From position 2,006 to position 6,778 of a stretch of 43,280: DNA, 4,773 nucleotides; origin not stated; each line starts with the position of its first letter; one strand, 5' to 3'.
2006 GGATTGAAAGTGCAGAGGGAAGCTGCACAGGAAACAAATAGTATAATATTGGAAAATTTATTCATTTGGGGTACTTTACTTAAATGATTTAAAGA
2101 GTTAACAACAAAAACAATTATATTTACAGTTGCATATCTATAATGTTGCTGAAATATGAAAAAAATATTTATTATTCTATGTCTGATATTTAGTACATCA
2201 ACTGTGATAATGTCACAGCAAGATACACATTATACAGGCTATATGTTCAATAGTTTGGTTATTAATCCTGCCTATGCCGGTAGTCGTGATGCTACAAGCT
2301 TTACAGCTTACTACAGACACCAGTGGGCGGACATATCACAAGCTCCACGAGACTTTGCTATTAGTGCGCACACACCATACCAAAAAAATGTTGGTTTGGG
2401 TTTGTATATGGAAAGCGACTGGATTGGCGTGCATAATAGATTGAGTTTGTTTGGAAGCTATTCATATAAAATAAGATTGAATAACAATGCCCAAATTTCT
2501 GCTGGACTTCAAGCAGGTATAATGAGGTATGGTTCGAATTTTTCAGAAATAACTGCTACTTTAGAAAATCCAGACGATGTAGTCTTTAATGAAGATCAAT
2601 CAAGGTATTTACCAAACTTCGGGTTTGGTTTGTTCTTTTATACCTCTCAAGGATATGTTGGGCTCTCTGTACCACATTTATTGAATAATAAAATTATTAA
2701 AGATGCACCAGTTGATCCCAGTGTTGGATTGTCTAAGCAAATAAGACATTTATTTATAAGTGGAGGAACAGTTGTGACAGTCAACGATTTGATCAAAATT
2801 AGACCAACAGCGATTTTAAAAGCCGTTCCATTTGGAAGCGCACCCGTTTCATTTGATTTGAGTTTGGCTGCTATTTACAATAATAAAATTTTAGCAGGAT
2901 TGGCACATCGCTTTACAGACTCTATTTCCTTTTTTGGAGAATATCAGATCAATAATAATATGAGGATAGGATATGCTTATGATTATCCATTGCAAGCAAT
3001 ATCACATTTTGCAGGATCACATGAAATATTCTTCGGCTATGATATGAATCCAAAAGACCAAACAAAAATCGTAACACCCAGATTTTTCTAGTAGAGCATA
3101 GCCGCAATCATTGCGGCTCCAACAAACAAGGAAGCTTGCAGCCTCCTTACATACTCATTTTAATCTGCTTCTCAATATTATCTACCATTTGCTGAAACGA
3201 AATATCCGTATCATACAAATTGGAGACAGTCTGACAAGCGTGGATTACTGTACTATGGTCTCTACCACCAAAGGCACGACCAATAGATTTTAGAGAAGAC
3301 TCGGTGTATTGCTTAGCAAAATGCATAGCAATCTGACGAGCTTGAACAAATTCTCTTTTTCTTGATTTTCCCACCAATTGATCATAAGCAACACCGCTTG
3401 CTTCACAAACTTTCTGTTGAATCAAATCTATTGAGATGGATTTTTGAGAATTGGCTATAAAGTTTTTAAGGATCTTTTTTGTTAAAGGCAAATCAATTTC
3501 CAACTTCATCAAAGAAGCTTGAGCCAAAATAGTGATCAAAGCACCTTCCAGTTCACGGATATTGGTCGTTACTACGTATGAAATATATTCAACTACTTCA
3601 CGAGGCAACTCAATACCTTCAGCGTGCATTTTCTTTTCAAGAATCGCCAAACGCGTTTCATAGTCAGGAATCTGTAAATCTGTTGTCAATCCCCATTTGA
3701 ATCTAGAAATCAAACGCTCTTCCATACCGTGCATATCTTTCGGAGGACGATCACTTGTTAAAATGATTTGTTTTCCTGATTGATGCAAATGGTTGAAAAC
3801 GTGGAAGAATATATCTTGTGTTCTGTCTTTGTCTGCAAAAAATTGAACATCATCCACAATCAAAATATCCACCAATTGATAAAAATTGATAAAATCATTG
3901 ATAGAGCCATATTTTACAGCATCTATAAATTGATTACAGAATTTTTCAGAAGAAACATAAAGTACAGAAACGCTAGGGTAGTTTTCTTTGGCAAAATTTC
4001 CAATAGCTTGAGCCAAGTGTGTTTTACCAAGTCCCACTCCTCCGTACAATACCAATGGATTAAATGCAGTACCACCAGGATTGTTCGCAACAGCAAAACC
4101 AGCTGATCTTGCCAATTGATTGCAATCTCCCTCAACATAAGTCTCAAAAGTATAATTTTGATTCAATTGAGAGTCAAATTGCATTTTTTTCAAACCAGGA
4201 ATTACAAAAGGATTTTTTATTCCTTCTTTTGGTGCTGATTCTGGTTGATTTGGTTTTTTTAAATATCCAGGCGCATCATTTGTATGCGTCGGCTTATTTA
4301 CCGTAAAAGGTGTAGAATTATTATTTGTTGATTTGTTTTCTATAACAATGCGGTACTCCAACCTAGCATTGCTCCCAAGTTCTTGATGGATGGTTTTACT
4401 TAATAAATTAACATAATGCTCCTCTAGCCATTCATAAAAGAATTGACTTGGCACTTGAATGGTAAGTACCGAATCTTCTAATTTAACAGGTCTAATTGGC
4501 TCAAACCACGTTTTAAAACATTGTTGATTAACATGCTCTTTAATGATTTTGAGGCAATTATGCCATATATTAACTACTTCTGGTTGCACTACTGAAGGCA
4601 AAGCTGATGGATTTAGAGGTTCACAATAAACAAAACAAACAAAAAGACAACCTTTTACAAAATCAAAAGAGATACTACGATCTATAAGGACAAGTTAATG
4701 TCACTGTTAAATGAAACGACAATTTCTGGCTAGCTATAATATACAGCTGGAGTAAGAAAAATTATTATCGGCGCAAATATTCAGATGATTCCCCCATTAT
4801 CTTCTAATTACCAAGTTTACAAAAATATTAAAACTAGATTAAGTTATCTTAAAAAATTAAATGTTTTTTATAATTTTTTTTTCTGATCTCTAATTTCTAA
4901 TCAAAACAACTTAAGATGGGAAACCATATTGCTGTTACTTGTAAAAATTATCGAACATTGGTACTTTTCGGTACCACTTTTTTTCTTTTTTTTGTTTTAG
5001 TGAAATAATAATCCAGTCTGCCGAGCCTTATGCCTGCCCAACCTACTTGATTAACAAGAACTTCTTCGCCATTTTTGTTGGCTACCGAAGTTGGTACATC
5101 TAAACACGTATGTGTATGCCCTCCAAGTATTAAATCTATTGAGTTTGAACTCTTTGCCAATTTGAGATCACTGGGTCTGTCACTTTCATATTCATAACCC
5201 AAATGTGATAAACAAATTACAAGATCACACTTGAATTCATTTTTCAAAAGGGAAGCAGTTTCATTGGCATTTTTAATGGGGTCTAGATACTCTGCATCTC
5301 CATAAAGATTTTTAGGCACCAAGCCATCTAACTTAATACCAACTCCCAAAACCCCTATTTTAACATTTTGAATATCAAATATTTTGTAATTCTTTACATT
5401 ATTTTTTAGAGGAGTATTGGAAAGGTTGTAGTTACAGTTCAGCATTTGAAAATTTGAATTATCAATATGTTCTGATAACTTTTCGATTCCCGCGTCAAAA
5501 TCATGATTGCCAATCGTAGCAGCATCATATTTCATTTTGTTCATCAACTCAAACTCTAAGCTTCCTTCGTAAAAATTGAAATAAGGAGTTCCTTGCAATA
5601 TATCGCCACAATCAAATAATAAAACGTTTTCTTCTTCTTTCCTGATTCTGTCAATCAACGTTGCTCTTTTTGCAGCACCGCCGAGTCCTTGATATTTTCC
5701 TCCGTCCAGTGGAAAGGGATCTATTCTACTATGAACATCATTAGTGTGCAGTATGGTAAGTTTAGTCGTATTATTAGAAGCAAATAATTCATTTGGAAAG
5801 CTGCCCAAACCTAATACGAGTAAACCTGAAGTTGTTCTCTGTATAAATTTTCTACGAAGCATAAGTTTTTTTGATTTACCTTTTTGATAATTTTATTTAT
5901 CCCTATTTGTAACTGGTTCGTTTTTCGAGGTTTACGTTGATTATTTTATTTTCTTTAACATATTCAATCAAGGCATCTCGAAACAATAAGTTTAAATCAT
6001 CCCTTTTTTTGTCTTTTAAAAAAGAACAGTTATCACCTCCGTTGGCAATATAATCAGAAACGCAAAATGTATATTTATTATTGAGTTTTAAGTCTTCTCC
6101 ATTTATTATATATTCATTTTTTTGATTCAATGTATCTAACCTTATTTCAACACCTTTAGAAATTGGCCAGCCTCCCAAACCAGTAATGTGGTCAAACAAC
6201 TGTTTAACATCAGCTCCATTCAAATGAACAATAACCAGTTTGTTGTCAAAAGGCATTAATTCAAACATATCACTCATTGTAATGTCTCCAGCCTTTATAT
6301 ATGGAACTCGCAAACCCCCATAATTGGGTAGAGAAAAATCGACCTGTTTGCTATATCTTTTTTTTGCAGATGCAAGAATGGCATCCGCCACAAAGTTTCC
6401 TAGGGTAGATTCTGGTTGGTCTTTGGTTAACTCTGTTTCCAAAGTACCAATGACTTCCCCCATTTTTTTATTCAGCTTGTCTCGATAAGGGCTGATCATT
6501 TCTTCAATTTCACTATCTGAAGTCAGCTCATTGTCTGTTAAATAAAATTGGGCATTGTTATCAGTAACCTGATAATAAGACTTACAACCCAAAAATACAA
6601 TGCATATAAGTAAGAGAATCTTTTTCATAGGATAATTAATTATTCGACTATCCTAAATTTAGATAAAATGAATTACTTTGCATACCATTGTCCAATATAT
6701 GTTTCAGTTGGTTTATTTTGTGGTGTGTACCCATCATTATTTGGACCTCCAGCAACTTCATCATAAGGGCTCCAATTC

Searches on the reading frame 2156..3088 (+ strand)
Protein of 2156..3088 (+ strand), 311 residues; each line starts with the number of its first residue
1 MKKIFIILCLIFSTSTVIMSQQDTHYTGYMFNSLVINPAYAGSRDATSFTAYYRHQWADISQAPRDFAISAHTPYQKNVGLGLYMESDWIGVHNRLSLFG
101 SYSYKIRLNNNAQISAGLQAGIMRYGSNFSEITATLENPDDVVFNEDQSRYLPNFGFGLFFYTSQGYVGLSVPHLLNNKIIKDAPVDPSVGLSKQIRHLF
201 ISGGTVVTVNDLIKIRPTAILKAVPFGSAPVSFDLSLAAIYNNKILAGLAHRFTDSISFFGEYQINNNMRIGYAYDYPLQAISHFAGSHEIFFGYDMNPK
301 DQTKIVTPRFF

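Call 50: search_protein_families(library=ncbifam, proteins=[window:2156-3088:+], max_evalue=0.00001)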
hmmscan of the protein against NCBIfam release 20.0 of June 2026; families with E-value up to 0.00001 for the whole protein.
window:2156-3088:+ (311 aa): 1 family
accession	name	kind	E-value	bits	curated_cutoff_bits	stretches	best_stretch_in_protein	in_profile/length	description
TIGR03519.1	T9SS_PorP_fam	subfamily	2.5e-73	247.1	90.55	1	1-297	1-292/292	PorP/SprF family type IX secretion system membrane protein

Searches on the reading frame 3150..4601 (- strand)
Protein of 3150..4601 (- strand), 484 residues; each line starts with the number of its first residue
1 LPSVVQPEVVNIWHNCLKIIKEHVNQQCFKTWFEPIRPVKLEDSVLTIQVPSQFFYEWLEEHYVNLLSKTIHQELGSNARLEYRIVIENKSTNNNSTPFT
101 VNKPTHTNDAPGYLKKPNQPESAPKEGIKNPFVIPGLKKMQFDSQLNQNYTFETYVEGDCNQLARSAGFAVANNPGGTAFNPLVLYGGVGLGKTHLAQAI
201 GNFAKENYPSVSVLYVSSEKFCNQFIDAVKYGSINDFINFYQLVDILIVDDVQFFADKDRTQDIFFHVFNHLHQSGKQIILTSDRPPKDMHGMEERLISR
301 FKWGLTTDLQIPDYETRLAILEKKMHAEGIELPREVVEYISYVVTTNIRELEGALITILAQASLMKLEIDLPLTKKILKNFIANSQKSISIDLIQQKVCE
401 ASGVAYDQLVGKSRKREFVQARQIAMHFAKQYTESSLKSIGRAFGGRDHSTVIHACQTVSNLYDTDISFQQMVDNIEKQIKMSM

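Call 50: search_protein_families(library=ncbifam, proteins=[window:3150-4601:-], max_evalue=0.00001)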
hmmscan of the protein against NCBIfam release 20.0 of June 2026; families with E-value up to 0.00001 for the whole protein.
window:3150-4601:- (484 aa): 19 families
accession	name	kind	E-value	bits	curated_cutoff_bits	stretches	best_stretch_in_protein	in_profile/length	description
TIGR00362.1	DnaA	equivalog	2.5e-158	527.7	343.9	1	13-480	1-437/437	chromosomal replication initiator protein DnaA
NF001154.0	PRK00149.3-3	equivalog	3.7e-95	319.6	410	1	18-482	17-460/462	chromosomal replication initiator protein DnaA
NF009087.0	PRK12422.1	equivalog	3.9e-67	227.4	657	1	139-481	98-444/455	chromosomal replication initiator protein DnaA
TIGR03420.1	DnaA_homol_Hda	equivalog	2.8e-30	105.5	194.8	1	141-379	3-226/226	DnaA regulatory inactivator Hda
NF038214.1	IS21_help_AAA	equivalog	1.2e-16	61.1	200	1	181-290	91-197/232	IS21-like element helper ATPase IstB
NF005982.0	PRK08084.1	equivalog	1.7e-15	57.2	268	1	146-379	15-234/235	DnaA inactivator Hda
NF005992.0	PRK08116.1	subfamily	7e-14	51.6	189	1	134-324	66-259/269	hypothetical protein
NF005304.0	PRK06835.1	equivalog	6.1e-10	38.7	215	1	181-301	184-305/330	ATP-binding protein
NF005149.0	PRK06620.1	equivalog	5.2e-08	32.4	316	1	235-381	78-217/221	hypothetical protein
NF005206.0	PRK06672.1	equivalog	2.1e-07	30.3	416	1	13-84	5-75/341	hypothetical protein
NF004686.0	PRK06030.1-1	equivalog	5e-07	29.7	148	1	414-481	76-141/151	hypothetical protein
NF006505.0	PRK08939.1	equivalog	7.2e-07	28.8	228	1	175-252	151-226/306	primosomal protein DnaI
NF005098.0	PRK06526.1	subfamily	1.6e-06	27.8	296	1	182-286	111-212/266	transposase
NF009043.0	PRK12377.1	subfamily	3.6e-06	26.8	389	1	146-268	67-188/248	ATP-binding protein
NF004687.0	PRK06030.1-2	equivalog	4.3e-06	27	181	1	393-478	41-125/140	hypothetical protein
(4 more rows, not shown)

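Call 53: find_homologous_proteins(query=window:3150-4601:-, max_evalue=1e-50)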
Query window:3150-4601:- (484 aa): 8000 proteins with E <= 1e-50 among 8000 candidates; the best 120 are listed.
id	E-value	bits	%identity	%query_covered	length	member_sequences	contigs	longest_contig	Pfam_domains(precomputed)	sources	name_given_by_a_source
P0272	0.0e+0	1023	93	100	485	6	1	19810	PF11638.14,PF01695.24,PF00308.25,PF08299.18,PF00004.36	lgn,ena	-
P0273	3.4e-255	865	79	100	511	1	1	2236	PF11638.14,PF01695.24,PF00308.25,PF08299.18,PF00004.36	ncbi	-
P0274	4.5e-242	822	75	100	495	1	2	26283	PF11638.14,PF01695.24,PF00308.25,PF08299.18,PF00004.36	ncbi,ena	-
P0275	1.0e-234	798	73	98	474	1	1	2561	PF11638.14,PF01695.24,PF00308.25,PF08299.18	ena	-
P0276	7.3e-225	765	70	100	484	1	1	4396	PF11638.14,PF01695.24,PF00308.25,PF08299.18,PF00004.36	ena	-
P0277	2.4e-224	764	69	100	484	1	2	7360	PF11638.14,PF01695.24,PF00308.25,PF08299.18,PF00004.36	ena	-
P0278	3.4e-224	763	69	100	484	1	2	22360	PF11638.14,PF01695.24,PF00308.25,PF08299.18,PF00004.36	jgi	-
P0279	2.7e-221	753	70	98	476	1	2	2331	PF11638.14,PF01695.24,PF00308.25,PF08299.18,PF00004.36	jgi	-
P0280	2.3e-218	744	68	98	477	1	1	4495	PF11638.14,PF01695.24,PF00308.25,PF08299.18,PF00004.36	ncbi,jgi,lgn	-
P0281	1.2e-217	742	69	100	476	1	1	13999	PF11638.14,PF01695.24,PF00308.25,PF08299.18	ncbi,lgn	-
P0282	3.4e-216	737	67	99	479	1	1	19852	PF11638.14,PF01695.24,PF00308.25,PF08299.18,PF00004.36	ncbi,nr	ncbi:chromosomal replication initiator protein DnaA [Chitinophagales bacterium]|nr:chromosomal repli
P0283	1.8e-213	728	67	98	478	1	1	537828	PF11638.14,PF01695.24,PF00308.25,PF08299.18,PF00004.36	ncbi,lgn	-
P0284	2.6e-213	727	67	98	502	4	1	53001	PF11638.14,PF01695.24,PF00308.25,PF08299.18,PF00004.36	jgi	-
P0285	1.0e-211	722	67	98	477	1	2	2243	PF11638.14,PF01695.24,PF00308.25,PF08299.18,PF00004.36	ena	-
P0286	2.9e-211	720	68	100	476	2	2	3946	PF11638.14,PF01695.24,PF00308.25,PF08299.18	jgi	-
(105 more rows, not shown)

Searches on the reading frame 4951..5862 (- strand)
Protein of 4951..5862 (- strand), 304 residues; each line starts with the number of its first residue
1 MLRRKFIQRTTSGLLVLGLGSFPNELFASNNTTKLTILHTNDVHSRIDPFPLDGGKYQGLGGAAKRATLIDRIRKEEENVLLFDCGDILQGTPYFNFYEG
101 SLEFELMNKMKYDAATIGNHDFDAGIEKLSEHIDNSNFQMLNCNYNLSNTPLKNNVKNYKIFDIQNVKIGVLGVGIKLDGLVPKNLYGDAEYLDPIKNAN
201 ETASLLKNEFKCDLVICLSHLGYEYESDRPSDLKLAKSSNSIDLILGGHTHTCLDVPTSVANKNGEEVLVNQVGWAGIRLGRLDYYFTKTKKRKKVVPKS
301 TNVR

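Call 50: search_protein_families(library=ncbifam, proteins=[window:4951-5862:-], max_evalue=0.00001)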
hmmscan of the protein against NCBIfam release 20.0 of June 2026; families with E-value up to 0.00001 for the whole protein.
window:4951-5862:- (304 aa): 15 families
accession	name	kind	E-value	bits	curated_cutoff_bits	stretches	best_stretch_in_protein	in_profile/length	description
NF007109.1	PRK09558.1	equivalog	3.4e-38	131.7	600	1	27-255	28-262/550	bifunctional UDP-sugar hydrolase/5'-nucleotidase UshA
NF006937.0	PRK09419.1-4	equivalog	4.1e-34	117.2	2554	2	30-134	643-734/1411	multifunctional 2',3'-cyclic-nucleotide 2'-phosphodiesterase/3'-nucleotidase/5'-nucleotidase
NF006935.0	PRK09419.1-2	equivalog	9e-32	109.7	2801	2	31-134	665-755/1445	multifunctional 2',3'-cyclic-nucleotide 2'-phosphodiesterase/3'-nucleotidase/5'-nucleotidase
NF041198.1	UshA_like_PCGU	equivalog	1.1e-29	103.4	275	1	28-296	17-276/519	UshA-like (seleno)protein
TIGR01530.1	nadN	equivalog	2.6e-27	95.6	436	1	35-253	1-218/550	NAD nucleotidase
TIGR04486.1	thiosulf_SoxB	equivalog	3.7e-27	94.8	550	1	56-291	110-334/556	thiosulfohydrolase SoxB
NF006938.0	PRK09420.1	equivalog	1.9e-25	89.4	486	1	28-257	18-266/648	bifunctional 2',3'-cyclic-nucleotide 2'-phosphodiesterase/3'-nucleotidase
NF006934.0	PRK09419.1-1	subfamily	3.5e-25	87.8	1646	1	30-303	48-315/1174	multifunctional 2',3'-cyclic-nucleotide 2'-phosphodiesterase/3'-nucleotidase/5'-nucleotidase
NF040549.1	Nt5e_LPXTG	exception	5.7e-24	84.4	1050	1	29-153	93-209/731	cell surface ecto-5'-nucleotidase Nt5e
TIGR01390.1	CycNucDiestase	equivalog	3.3e-20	72.1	883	1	35-255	3-242/626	2',3'-cyclic-nucleotide 2'-phosphodiesterase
NF006933.0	PRK09418.1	equivalog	1.1e-18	66.8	1419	1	29-291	34-320/780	bifunctional 2',3'-cyclic-nucleotide 2'-phosphodiesterase/3'-nucleotidase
NF008871.0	PRK11907.1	equivalog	3.6e-18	65.1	1266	1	31-252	112-353/814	bifunctional 2',3'-cyclic-nucleotide 2'-phosphodiesterase/3'-nucleotidase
NF006936.0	PRK09419.1-3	equivalog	1.5e-17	62.5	2542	1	35-259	59-307/1212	multifunctional 2',3'-cyclic-nucleotide 2'-phosphodiesterase/3'-nucleotidase/5'-nucleotidase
NF049981.1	UshA_like_Sel_2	equivalog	5.6e-07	29.2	140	0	35-248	1-189/262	UshA-like (seleno)protein family 2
NF047875.1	5nuc_LPXTG_Strp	exception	8.7e-06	24.5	1050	0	32-129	29-136/684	surface-anchored 5'-nucleotidase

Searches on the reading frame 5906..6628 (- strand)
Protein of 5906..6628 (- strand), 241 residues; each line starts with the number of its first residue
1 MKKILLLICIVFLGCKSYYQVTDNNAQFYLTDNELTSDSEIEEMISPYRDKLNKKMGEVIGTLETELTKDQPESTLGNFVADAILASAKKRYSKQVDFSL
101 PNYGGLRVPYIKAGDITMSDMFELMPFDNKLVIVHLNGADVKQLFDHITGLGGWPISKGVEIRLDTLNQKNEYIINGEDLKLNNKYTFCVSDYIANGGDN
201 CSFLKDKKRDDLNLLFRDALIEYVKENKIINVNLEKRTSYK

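Call 50: search_protein_families(library=ncbifam, proteins=[window:5906-6628:-], max_evalue=0.00001)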
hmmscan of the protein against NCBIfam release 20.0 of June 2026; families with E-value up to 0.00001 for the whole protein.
window:5906-6628:- (241 aa): 8 families
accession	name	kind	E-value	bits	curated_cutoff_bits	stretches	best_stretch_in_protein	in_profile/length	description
NF007109.1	PRK09558.1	equivalog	1.3e-28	100.1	600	1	19-233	326-544/550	bifunctional UDP-sugar hydrolase/5'-nucleotidase UshA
NF006934.0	PRK09419.1-1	subfamily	6.4e-27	93.6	1646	1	25-231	886-1094/1174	multifunctional 2',3'-cyclic-nucleotide 2'-phosphodiesterase/3'-nucleotidase/5'-nucleotidase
NF006937.0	PRK09419.1-4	equivalog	1e-14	53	2554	1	22-224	919-1138/1411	multifunctional 2',3'-cyclic-nucleotide 2'-phosphodiesterase/3'-nucleotidase/5'-nucleotidase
NF006936.0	PRK09419.1-3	equivalog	3.5e-13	48.1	2542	1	32-194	984-1148/1212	multifunctional 2',3'-cyclic-nucleotide 2'-phosphodiesterase/3'-nucleotidase/5'-nucleotidase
NF006935.0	PRK09419.1-2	equivalog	7.5e-13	47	2801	1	71-237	994-1172/1445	multifunctional 2',3'-cyclic-nucleotide 2'-phosphodiesterase/3'-nucleotidase/5'-nucleotidase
NF047875.1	5nuc_LPXTG_Strp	exception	1.3e-12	47.1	1050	1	58-144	366-458/684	surface-anchored 5'-nucleotidase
NF040549.1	Nt5e_LPXTG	exception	1.8e-12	46.3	1050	1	33-147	368-488/731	cell surface ecto-5'-nucleotidase Nt5e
TIGR01530.1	nadN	equivalog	6.7e-11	41.5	436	1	74-147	373-445/550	NAD nucleotidase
